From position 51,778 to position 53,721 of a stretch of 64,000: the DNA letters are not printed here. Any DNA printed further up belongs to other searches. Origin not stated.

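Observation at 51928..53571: Large MBL-fold hydrolase with unknown 300-aa N-terminal domain inside the assembly-line operon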

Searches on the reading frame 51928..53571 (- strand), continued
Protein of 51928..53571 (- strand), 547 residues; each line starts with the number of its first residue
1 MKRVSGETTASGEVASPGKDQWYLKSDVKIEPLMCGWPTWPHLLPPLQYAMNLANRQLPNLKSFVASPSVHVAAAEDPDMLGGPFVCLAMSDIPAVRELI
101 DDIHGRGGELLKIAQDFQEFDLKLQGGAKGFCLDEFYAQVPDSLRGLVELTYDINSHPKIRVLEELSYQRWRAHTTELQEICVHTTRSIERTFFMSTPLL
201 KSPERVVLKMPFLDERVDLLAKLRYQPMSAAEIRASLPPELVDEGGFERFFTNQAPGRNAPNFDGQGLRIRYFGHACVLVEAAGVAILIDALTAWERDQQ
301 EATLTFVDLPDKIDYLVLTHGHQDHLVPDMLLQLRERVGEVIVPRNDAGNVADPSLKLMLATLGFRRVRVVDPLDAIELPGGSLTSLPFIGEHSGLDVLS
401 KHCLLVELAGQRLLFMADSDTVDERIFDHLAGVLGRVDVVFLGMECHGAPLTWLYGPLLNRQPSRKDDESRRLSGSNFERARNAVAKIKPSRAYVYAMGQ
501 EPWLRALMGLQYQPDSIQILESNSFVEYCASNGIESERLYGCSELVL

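Call 12: find_homologous_proteins(query=window:51928-53571:-, max_evalue=1e-20)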
Query window:51928-53571:- (547 aa): 6183 proteins with E <= 1e-20 among 8000 candidates; the best 120 are listed.
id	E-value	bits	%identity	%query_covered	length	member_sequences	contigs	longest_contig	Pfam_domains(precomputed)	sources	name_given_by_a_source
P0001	0.0e+0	1257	100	100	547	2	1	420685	PF12706.14,PF18456.7,PF13483.13,PF00753.34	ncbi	-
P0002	0.0e+0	1011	79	100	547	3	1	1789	PF12706.14,PF18456.7,PF13483.13,PF00753.34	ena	-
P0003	9.3e-272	920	71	100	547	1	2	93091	PF12706.14,PF18456.7,PF13483.13,PF00753.34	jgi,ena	-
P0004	5.3e-262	888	70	100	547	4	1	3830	PF12706.14,PF18456.7,PF13483.13,PF00753.34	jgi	jgi:L-ascorbate metabolism protein UlaG (beta-lactamase superfamily)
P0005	1.1e-192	659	55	99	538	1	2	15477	PF12706.14,PF18456.7,PF13483.13,PF00753.34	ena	-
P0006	3.1e-190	651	54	98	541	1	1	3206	PF12706.14,PF18456.7,PF13483.13,PF00753.34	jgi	jgi:L-ascorbate metabolism protein UlaG (beta-lactamase superfamily)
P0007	1.6e-187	642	53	98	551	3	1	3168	PF12706.14,PF18456.7,PF13483.13,PF00753.34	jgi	jgi:L-ascorbate metabolism protein UlaG (beta-lactamase superfamily)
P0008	1.6e-187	642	52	97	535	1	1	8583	PF18456.7,PF13483.13,PF00753.34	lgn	-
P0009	5.7e-186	637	52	99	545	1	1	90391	PF12706.14,PF18456.7,PF13483.13,PF00753.34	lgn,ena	-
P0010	4.4e-185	634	52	97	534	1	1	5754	PF12706.14,PF18456.7,PF13483.13,PF00753.34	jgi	jgi:L-ascorbate metabolism protein UlaG (beta-lactamase superfamily)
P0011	2.2e-184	632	55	97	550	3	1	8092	PF12706.14,PF18456.7,PF13483.13,PF00753.34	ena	-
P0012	2.3e-183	629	53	98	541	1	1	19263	PF12706.14,PF18456.7,PF13483.13,PF00753.34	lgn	-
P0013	1.5e-182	626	52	96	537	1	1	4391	PF12706.14,PF18456.7,PF13483.13,PF00753.34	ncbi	-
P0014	1.9e-182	626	52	98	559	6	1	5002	PF12706.14,PF18456.7,PF13483.13,PF00753.34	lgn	-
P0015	1.0e-181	623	50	99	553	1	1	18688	PF12706.14,PF18456.7,PF13483.13,PF00753.34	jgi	jgi:L-ascorbate metabolism protein UlaG (beta-lactamase superfamily)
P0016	3.1e-181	622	52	96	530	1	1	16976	PF12706.14,PF18456.7,PF13483.13,PF00753.34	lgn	-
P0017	4.2e-181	621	51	99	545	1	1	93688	PF12706.14,PF18456.7,PF13483.13,PF00753.34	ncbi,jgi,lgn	ncbi:MAG: MBL fold metallo-hydrolase [Rhodanobacter sp.]|jgi:L-ascorbate metabolism protein UlaG (be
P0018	6.6e-181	621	54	96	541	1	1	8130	PF12706.14,PF18456.7,PF13483.13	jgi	jgi:L-ascorbate metabolism protein UlaG (beta-lactamase superfamily)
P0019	7.7e-181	620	52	99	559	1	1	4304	PF12706.14,PF18456.7,PF13483.13,PF00753.34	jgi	jgi:L-ascorbate metabolism protein UlaG (beta-lactamase superfamily)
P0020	2.6e-180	619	52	97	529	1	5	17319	PF12706.14,PF18456.7,PF13483.13,PF00753.34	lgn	-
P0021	5.4e-180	618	53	96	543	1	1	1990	PF12706.14,PF18456.7,PF13483.13,PF00753.34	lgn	-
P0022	8.4e-180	617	51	97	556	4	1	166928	PF18456.7,PF13483.13,PF00753.34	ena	-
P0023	2.7e-179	615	51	97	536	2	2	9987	PF12706.14,PF18456.7,PF13483.13,PF00753.34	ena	-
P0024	3.9e-179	615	50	97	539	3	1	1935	PF12706.14,PF18456.7,PF13483.13,PF00753.34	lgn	-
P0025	5.0e-179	614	52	99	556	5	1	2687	PF12706.14,PF18456.7,PF13483.13,PF00753.34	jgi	jgi:L-ascorbate metabolism protein UlaG (beta-lactamase superfamily)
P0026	5.7e-179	614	51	96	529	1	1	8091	PF12706.14,PF18456.7,PF13483.13,PF00753.34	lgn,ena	-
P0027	9.9e-179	613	51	97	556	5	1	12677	PF12706.14,PF18456.7,PF13483.13,PF00753.34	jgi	-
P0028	1.1e-178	613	51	98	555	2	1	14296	PF12706.14,PF18456.7,PF13483.13,PF00753.34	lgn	-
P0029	2.2e-178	612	51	96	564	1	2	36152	PF12706.14,PF18456.7,PF13483.13,PF00753.34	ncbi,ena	-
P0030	2.6e-178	612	51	97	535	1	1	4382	PF12706.14,PF18456.7,PF13483.13,PF00753.34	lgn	-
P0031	3.6e-178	612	50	100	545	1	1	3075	PF18456.7,PF13483.13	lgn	-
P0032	1.2e-177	610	51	96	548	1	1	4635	PF12706.14,PF18456.7,PF13483.13,PF00753.34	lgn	-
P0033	4.2e-177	608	52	99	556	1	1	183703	PF12706.14,PF18456.7,PF13483.13,PF00753.34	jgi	jgi:L-ascorbate metabolism protein UlaG (beta-lactamase superfamily)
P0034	4.9e-177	608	53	94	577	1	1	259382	PF12706.14,PF18456.7,PF13483.13,PF00753.34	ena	-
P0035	1.6e-176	606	51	98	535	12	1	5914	PF12706.14,PF18456.7,PF13483.13,PF00753.34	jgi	jgi:L-ascorbate metabolism protein UlaG (beta-lactamase superfamily)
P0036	2.1e-176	606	51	97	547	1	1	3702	PF12706.14,PF18456.7,PF13483.13,PF00753.34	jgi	jgi:L-ascorbate metabolism protein UlaG (beta-lactamase superfamily)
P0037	6.2e-176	604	52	96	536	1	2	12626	PF12706.14,PF18456.7,PF13483.13,PF00753.34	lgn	-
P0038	7.5e-176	604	49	98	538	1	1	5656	PF12706.14,PF18456.7,PF13483.13,PF00753.34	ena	-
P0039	2.8e-175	602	52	96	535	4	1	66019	PF12706.14,PF18456.7,PF13483.13,PF00753.34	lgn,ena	-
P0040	1.5e-174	600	49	96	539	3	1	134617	PF12706.14,PF18456.7,PF13483.13,PF00753.34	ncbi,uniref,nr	ncbi:MBL fold metallo-hydrolase [Xanthomonas arboricola]|uniref:MBL fold metallo-hydrolase n=1 Tax=X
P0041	1.6e-174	599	51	97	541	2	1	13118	PF12706.14,PF18456.7,PF13483.13,PF00753.34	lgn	-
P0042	1.7e-174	599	51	96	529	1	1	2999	PF12706.14,PF18456.7,PF13483.13,PF00753.34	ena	-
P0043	2.8e-174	599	51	96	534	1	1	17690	PF12706.14,PF18456.7,PF13483.13,PF00753.34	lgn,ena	-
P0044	3.5e-174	598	49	97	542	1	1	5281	PF12706.14,PF18456.7,PF13483.13,PF00753.34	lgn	-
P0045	4.5e-174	598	50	96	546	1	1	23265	PF12706.14,PF18456.7,PF13483.13,PF00753.34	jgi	jgi:L-ascorbate metabolism protein UlaG (beta-lactamase superfamily)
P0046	5.3e-174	598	52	96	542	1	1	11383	PF12706.14,PF18456.7,PF13483.13,PF00753.34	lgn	-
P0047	8.6e-174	597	51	96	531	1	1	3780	PF12706.14,PF18456.7,PF13483.13,PF00753.34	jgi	jgi:L-ascorbate metabolism protein UlaG (beta-lactamase superfamily)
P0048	2.5e-173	596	51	96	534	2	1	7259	PF12706.14,PF18456.7,PF13483.13,PF00753.34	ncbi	-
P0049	3.1e-173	595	50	97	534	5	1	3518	PF12706.14,PF18456.7,PF13483.13,PF00753.34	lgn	-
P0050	4.1e-173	595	50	97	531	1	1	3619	PF12706.14,PF18456.7,PF13483.13,PF00753.34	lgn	-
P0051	7.8e-173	594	50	96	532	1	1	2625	PF12706.14,PF18456.7,PF13483.13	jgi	jgi:L-ascorbate metabolism protein UlaG (beta-lactamase superfamily)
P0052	1.3e-172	593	50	97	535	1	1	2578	PF12706.14,PF18456.7,PF13483.13,PF00753.34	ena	-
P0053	1.6e-172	593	51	96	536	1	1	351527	PF12706.14,PF18456.7,PF13483.13,PF00753.34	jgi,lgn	jgi:L-ascorbate metabolism protein UlaG (beta-lactamase superfamily)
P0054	5.0e-172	591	52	97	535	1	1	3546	PF12706.14,PF18456.7,PF13483.13,PF00753.34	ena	-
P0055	5.9e-172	591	52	98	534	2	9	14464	PF12706.14,PF18456.7,PF13483.13,PF00753.34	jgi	jgi:L-ascorbate metabolism protein UlaG (beta-lactamase superfamily)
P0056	6.3e-172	591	49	96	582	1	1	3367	PF12706.14,PF18456.7,PF13483.13,PF00753.34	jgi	jgi:L-ascorbate metabolism protein UlaG (beta-lactamase superfamily)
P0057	1.0e-171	590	51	96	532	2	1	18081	PF18456.7,PF13483.13,PF00753.34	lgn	-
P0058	1.7e-171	590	52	96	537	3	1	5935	PF12706.14,PF18456.7,PF13483.13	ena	-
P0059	1.8e-171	589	49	96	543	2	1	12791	PF12706.14,PF18456.7,PF13483.13,PF00753.34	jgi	jgi:L-ascorbate metabolism protein UlaG (beta-lactamase superfamily)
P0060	2.0e-171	589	51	96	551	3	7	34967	PF12706.14,PF18456.7,PF13483.13,PF00753.34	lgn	-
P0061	2.2e-171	589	49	99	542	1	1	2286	PF12706.14,PF18456.7,PF13483.13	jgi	jgi:L-ascorbate metabolism protein UlaG (beta-lactamase superfamily)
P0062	3.4e-171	589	51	96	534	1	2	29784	PF12706.14,PF18456.7,PF13483.13,PF00753.34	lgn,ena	-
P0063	3.6e-171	588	48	96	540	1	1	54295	PF12706.14,PF18456.7,PF13483.13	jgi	jgi:L-ascorbate metabolism protein UlaG (beta-lactamase superfamily)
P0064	4.2e-171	588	51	96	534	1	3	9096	PF12706.14,PF18456.7,PF13483.13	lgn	-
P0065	4.7e-171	588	51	96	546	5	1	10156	PF12706.14,PF18456.7,PF13483.13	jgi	jgi:L-ascorbate metabolism protein UlaG (beta-lactamase superfamily)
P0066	8.9e-171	587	49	98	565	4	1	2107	PF12706.14,PF18456.7,PF13483.13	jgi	jgi:L-ascorbate metabolism protein UlaG (beta-lactamase superfamily)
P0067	1.3e-170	587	50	97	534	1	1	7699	PF12706.14,PF18456.7,PF13483.13,PF00753.34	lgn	-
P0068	1.7e-170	586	51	97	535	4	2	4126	PF12706.14,PF18456.7,PF13483.13,PF00753.34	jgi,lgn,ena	-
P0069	2.0e-170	586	50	99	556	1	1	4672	PF12706.14,PF18456.7,PF13483.13,PF00753.34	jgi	jgi:L-ascorbate metabolism protein UlaG (beta-lactamase superfamily)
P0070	2.6e-170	586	50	95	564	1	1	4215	PF12706.14,PF18456.7,PF13483.13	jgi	jgi:L-ascorbate metabolism protein UlaG (beta-lactamase superfamily)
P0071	2.8e-170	585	50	97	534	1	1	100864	PF12706.14,PF18456.7,PF13483.13,PF00753.34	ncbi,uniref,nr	ncbi:MBL fold metallo-hydrolase [Dyella silvatica]|uniref:MBL fold metallo-hydrolase n=1 Tax=Dyella 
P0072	3.3e-170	585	51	96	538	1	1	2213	PF12706.14,PF18456.7,PF13483.13,PF00753.34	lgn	-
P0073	3.3e-170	585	50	95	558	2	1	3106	PF12706.14,PF18456.7,PF13483.13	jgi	jgi:L-ascorbate metabolism protein UlaG (beta-lactamase superfamily)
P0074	3.4e-170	585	49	97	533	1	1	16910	PF12706.14,PF18456.7,PF13483.13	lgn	-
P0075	3.8e-170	585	48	97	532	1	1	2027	PF12706.14,PF18456.7,PF13483.13,PF00753.34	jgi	jgi:L-ascorbate metabolism protein UlaG (beta-lactamase superfamily)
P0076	4.4e-170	585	50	96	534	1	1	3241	PF12706.14,PF18456.7,PF13483.13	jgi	jgi:L-ascorbate metabolism protein UlaG (beta-lactamase superfamily)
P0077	5.5e-170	585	49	97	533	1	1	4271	PF18456.7,PF13483.13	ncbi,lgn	ncbi:MAG TPA: MBL fold metallo-hydrolase [Steroidobacteraceae bacterium]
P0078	6.0e-170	584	51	97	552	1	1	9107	PF12706.14,PF18456.7,PF13483.13,PF00753.34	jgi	jgi:L-ascorbate metabolism protein UlaG (beta-lactamase superfamily)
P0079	6.9e-170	584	48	98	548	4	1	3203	PF12706.14,PF18456.7,PF13483.13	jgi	jgi:L-ascorbate metabolism protein UlaG (beta-lactamase superfamily)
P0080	8.5e-170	584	50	96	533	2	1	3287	PF12706.14,PF18456.7,PF13483.13,PF00753.34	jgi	jgi:L-ascorbate metabolism protein UlaG (beta-lactamase superfamily)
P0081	8.9e-170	584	48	99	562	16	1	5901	PF12706.14,PF18456.7,PF13483.13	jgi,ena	-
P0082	9.2e-170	584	50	96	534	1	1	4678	PF12706.14,PF18456.7,PF13483.13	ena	-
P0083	1.0e-169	584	50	96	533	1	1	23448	PF12706.14,PF18456.7,PF13483.13,PF00753.34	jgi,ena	-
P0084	1.0e-169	584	50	97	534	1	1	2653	PF12706.14,PF18456.7,PF13483.13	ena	-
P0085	1.1e-169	584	49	96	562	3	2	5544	PF12706.14,PF18456.7,PF13483.13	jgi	jgi:L-ascorbate metabolism protein UlaG (beta-lactamase superfamily)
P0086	1.5e-169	583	50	96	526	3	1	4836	PF12706.14,PF18456.7,PF13483.13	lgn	-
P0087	2.4e-169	582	50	96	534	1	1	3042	PF12706.14,PF18456.7,PF13483.13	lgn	-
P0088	2.4e-169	582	53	95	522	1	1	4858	PF12706.14,PF18456.7,PF13483.13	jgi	-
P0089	3.6e-169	582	50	98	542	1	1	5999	PF12706.14,PF18456.7,PF13483.13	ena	-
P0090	5.4e-169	581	49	97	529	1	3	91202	PF12706.14,PF18456.7,PF13483.13,PF00753.34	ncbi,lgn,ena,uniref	ncbi:MBL fold metallo-hydrolase [Dyella sp.]|uniref:MBL fold metallo-hydrolase n=1 Tax=Dyella sp. Ta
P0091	5.6e-169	581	51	96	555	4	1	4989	PF12706.14,PF18456.7,PF13483.13,PF00753.34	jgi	jgi:L-ascorbate metabolism protein UlaG (beta-lactamase superfamily)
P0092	5.8e-169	581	51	97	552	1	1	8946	PF12706.14,PF18456.7,PF13483.13,PF00753.34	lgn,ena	-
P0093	6.8e-169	581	50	96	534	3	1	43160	PF12706.14,PF18456.7,PF13483.13,PF00753.34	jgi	jgi:L-ascorbate metabolism protein UlaG (beta-lactamase superfamily)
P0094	7.0e-169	581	48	100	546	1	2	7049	PF12706.14,PF18456.7,PF13483.13,PF00753.34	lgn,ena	-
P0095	9.0e-169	581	49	96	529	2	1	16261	PF12706.14,PF18456.7,PF13483.13,PF00753.34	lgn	-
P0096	9.8e-169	580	50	97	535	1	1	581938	PF12706.14,PF18456.7,PF13483.13,PF00753.34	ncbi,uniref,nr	ncbi:MBL fold metallo-hydrolase [Dyella subtropica]|uniref:MBL fold metallo-hydrolase n=1 Tax=Dyella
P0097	1.1e-168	580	50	96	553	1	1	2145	PF12706.14,PF18456.7,PF13483.13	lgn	-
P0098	1.7e-168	580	49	97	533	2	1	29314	PF12706.14,PF18456.7,PF13483.13,PF00753.34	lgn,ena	-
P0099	2.1e-168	579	50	96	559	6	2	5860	PF12706.14,PF18456.7,PF13483.13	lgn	-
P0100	2.2e-168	579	49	96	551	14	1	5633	PF12706.14,PF18456.7,PF13483.13,PF00753.34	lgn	-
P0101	2.3e-168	579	51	96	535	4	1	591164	PF12706.14,PF18456.7,PF13483.13,PF00753.34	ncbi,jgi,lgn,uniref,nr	ncbi:MBL fold metallo-hydrolase (plasmid) [Burkholderia sp. FERM BP-3421]|jgi:L-ascorbate metabolism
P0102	4.0e-168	578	50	96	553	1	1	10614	PF12706.14,PF18456.7,PF13483.13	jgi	jgi:L-ascorbate metabolism protein UlaG (beta-lactamase superfamily)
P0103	4.1e-168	578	50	96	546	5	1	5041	PF12706.14,PF18456.7,PF13483.13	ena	-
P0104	4.4e-168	578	50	99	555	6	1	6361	PF12706.14,PF18456.7,PF13483.13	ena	-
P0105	4.8e-168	578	50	97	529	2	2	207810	PF12706.14,PF18456.7,PF13483.13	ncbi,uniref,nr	ncbi:MBL fold metallo-hydrolase [Dyella tabacisoli]|uniref:MBL fold metallo-hydrolase n=2 Tax=Dyella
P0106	5.3e-168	578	49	99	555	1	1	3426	PF12706.14,PF18456.7,PF13483.13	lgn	-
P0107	9.2e-168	577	49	96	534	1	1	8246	PF12706.14,PF18456.7,PF13483.13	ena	-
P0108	1.4e-167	577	50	96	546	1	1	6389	PF12706.14,PF18456.7,PF13483.13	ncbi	-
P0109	1.7e-167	576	49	95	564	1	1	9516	PF12706.14,PF18456.7,PF13483.13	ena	-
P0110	2.1e-167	576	50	96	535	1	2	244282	PF12706.14,PF18456.7,PF13483.13,PF00753.34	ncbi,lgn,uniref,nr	ncbi:MBL fold metallo-hydrolase [Dyella flagellata]|uniref:Diiron non-heme beta-hydroxylase N-termin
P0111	3.4e-167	575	50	97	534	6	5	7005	PF12706.14,PF18456.7,PF13483.13,PF00753.34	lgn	-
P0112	3.4e-167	575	50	97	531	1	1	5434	PF12706.14,PF18456.7,PF13483.13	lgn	-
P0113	3.8e-167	575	51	97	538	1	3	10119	PF12706.14,PF18456.7,PF13483.13,PF00753.34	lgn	-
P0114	5.9e-167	575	49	96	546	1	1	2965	PF12706.14,PF18456.7,PF13483.13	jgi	jgi:L-ascorbate metabolism protein UlaG (beta-lactamase superfamily)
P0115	6.7e-167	574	50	96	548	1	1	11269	PF12706.14,PF18456.7,PF13483.13,PF00753.34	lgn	-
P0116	7.3e-167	574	49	97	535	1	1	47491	PF12706.14,PF18456.7,PF13483.13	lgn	-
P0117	8.1e-167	574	49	96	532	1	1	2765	PF12706.14,PF18456.7,PF13483.13,PF00753.34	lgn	-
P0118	9.1e-167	574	50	96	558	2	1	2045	PF12706.14,PF18456.7,PF13483.13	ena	-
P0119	1.0e-166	574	49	97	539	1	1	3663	PF12706.14,PF18456.7,PF13483.13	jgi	jgi:L-ascorbate metabolism protein UlaG (beta-lactamase superfamily)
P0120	1.0e-166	574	50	97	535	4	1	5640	PF12706.14,PF18456.7,PF13483.13,PF00753.34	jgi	jgi:L-ascorbate metabolism protein UlaG (beta-lactamase superfamily)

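Call 13: find_encoding_contigs(protein=P0001, flank=10000, max_places=3)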
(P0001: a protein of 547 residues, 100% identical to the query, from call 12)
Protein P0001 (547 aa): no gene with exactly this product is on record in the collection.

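Call 14: list_cluster_members(proteins=[P0001, P0003])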
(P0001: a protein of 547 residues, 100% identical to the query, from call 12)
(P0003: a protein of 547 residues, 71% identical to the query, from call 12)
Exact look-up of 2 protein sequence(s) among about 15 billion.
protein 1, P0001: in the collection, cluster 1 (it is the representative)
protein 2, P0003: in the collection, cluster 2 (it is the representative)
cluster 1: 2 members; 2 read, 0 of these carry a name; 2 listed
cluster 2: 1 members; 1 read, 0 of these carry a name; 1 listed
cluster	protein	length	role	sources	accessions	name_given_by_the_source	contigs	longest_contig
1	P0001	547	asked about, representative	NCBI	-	-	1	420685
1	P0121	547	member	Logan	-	-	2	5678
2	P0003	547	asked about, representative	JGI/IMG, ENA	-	-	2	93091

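Call 28: find_related_loci(query=A1, collection=genome_contigs, flank=10000)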
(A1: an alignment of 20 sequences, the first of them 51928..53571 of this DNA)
Query A1 (547 aa) in genome_contigs; peptide patterns used: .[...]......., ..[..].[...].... (x = any residue, [..] = any of these).
599 stretches matched a pattern (row limit reached: there are more); 590 encode a relative of the query (tblastn E <= 1e-3); the best 80 are kept; 80 distinct loci.
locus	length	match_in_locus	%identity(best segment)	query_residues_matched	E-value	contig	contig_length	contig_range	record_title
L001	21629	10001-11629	51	7-547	0e+0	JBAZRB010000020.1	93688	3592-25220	MAG: Rhodanobacter sp. isolate SO_2017_GW1_138 NODE_1509_length_93688_cov_8.763619_OW334_2017, whole genome shotgun sequ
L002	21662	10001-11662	51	3-547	0e+0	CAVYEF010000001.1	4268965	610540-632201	MAG: uncultured Alphaproteobacteria bacterium isolate MFD01213.bin.1.162 genome assembly, contig: contig_1158, whole gen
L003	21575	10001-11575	52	23-547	1e-174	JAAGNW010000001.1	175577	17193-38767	Burkholderia multivorans strain WS-FJ9 scaffold1, whole genome shotgun sequence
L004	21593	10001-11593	50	15-547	2e-171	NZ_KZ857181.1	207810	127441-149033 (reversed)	Dyella tabacisoli strain L4-6 L4-6_Scaffold09, whole genome shotgun sequence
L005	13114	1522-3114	49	14-545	4e-170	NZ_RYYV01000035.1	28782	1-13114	Dyella choica strain 4 M-K27 scaffold35, whole genome shotgun sequence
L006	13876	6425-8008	50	20-547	6e-169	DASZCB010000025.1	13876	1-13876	MAG TPA_asm: Rhodanobacter sp. isolate SMAG_U6431 k141_47607, whole genome shotgun sequence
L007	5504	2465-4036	49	20-545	9e-170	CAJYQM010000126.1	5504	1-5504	MAG: uncultured Massilia sp. isolate SP415_1_metabat2_genome_mining.22 genome assembly, contig: k127_191753, whole genom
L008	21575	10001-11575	48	20-545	4e-166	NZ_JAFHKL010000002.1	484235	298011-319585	Chromobacterium alkanivorans strain IITR-71 1.16578-assembly_contig_2, whole genome shotgun sequence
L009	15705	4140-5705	48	23-545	9e-163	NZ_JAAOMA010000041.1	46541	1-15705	Chromobacterium fluminis strain HSC-31F16 NODE_41_length_46541_cov_11.733184, whole genome shotgun sequence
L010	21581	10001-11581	47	18-547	1e-162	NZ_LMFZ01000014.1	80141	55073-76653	Duganella sp. Root1480D1 contig_21, whole genome shotgun sequence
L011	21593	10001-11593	50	15-547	7e-169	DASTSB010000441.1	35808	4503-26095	MAG TPA_asm: Steroidobacteraceae bacterium isolate SMAG_U2269 k141_1741139, whole genome shotgun sequence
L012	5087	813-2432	46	4-547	2e-160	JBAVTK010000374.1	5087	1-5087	MAG: Aliidongia sp. isolate MFD01323_ilm_asm_bin9 k127_57540, whole genome shotgun sequence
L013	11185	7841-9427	50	18-547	5e-178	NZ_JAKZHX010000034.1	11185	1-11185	Undibacterium sp. TS12 34, whole genome shotgun sequence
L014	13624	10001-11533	46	23-539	1e-152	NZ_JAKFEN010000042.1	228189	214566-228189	MAG: Phenylobacterium sp. isolate LC074 contig-124_29, whole genome shotgun sequence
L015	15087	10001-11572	44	23-547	2e-152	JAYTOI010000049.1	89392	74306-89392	MAG: Pseudomonadota bacterium isolate GFS_4079 GFS_4079_48, whole genome shotgun sequence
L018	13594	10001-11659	43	23-547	1e-151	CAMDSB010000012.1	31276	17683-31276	MAG: Rickettsia typhi isolate ZE-03apr19-87 genome assembly, contig: ZE-03apr19-C1450, whole genome shotgun sequence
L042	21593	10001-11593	42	15-547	2e-142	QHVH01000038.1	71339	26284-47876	MAG: Blastocatellia bacterium AA13 isolate gp4 AA13 14_0929_09_20cm_scaffold_44_curated, whole genome shotgun sequence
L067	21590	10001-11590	42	13-541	2e-139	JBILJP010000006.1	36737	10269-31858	MAG: Fluviicola sp. isolate ME2017-06-17_3300042311_group7_bin136 Rohwer_bin675_scaffold_438_c1, whole genome shotgun se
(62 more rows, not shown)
